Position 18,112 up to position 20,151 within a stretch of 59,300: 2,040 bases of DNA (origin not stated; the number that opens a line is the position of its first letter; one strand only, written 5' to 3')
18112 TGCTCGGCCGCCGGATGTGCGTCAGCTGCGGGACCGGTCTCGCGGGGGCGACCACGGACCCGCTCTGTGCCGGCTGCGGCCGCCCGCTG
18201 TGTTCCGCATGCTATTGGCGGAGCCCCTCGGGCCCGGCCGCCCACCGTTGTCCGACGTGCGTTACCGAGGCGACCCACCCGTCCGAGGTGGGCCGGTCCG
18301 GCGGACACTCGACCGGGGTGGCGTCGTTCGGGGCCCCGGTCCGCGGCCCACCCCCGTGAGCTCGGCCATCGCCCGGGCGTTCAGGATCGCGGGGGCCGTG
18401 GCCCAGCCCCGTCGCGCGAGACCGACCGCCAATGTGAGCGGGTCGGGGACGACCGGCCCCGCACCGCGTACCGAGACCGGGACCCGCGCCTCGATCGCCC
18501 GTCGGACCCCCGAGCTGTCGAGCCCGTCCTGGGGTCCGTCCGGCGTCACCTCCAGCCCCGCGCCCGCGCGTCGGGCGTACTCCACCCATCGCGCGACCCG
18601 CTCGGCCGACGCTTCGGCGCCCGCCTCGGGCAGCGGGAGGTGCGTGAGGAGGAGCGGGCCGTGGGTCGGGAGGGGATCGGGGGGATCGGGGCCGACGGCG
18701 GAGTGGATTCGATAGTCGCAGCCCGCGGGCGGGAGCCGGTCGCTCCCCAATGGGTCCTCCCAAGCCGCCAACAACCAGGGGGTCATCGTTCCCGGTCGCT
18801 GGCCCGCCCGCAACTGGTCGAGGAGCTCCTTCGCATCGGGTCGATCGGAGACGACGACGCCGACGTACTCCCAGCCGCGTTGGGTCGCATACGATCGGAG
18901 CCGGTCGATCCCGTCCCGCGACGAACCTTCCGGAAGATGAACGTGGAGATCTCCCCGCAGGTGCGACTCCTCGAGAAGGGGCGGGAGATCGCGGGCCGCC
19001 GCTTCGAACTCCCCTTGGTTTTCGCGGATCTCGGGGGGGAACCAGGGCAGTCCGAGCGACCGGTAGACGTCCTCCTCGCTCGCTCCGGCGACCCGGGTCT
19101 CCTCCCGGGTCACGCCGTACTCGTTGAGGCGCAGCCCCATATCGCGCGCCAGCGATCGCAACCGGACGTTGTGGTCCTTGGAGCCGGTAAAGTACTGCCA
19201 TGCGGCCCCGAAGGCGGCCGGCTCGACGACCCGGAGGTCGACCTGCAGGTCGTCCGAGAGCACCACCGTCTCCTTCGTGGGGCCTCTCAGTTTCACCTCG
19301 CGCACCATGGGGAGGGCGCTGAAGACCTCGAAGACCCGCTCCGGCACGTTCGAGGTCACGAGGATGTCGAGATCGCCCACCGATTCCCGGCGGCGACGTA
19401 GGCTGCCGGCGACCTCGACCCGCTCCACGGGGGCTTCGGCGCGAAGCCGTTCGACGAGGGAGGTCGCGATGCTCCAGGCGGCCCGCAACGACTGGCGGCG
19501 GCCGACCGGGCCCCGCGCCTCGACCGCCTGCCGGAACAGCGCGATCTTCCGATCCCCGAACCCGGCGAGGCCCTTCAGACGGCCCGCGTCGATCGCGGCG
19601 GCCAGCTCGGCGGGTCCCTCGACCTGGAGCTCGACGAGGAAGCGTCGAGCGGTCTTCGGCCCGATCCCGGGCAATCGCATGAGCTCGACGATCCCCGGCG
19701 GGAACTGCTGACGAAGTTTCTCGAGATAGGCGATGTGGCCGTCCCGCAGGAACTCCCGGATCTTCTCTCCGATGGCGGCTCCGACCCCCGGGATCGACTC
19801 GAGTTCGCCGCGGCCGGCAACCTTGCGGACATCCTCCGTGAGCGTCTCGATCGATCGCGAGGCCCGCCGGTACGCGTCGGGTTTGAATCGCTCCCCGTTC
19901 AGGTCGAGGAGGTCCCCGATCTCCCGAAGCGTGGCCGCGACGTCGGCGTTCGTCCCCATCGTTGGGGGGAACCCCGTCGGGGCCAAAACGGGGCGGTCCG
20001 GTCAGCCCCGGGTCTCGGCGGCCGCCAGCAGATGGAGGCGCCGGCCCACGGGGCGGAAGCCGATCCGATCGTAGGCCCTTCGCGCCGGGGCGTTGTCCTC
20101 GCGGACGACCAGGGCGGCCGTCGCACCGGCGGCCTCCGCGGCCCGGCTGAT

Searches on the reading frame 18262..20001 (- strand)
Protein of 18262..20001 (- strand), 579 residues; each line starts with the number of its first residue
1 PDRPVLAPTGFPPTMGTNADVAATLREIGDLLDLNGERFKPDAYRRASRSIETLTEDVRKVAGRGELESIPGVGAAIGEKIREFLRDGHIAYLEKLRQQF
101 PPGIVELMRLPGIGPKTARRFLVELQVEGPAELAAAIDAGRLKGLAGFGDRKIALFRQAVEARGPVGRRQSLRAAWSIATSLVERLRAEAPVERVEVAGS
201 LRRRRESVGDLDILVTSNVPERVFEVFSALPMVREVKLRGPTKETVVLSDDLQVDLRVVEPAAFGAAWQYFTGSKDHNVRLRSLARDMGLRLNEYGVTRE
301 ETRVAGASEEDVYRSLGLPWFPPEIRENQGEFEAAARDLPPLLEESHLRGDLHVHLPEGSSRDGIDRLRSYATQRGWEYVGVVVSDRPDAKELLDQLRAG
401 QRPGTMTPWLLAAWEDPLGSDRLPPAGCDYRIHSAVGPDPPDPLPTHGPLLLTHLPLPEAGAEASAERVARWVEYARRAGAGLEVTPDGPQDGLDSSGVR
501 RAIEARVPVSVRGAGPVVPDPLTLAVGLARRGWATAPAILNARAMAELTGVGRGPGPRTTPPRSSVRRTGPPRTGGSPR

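Call 38: search_protein_families(library=pfam, proteins=[window:18262-20001:-], max_evalue=0.00001)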
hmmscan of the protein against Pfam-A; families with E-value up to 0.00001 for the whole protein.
window:18262-20001:- (579 aa): 5 families
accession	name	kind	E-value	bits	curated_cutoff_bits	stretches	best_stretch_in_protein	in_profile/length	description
PF14791.11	DNA_pol_B_thumb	-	4.1e-24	84.7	25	1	267-327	1-63/63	DNA polymerase beta thumb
PF14716.13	HHH_8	-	9e-19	68.1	30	1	17-89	2-72/73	Helix-hairpin-helix domain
PF14520.12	HHH_5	-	5.4e-09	36.8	27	0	106-152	3-47/57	Helix-hairpin-helix domain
PF00633.29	HHH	-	9.6e-09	35.1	24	0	100-122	6-28/30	Helix-hairpin-helix motif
PF21176.3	RecR_HhH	-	3.1e-06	27.3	27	0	104-137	5-41/45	RecR, helix-hairpin-helix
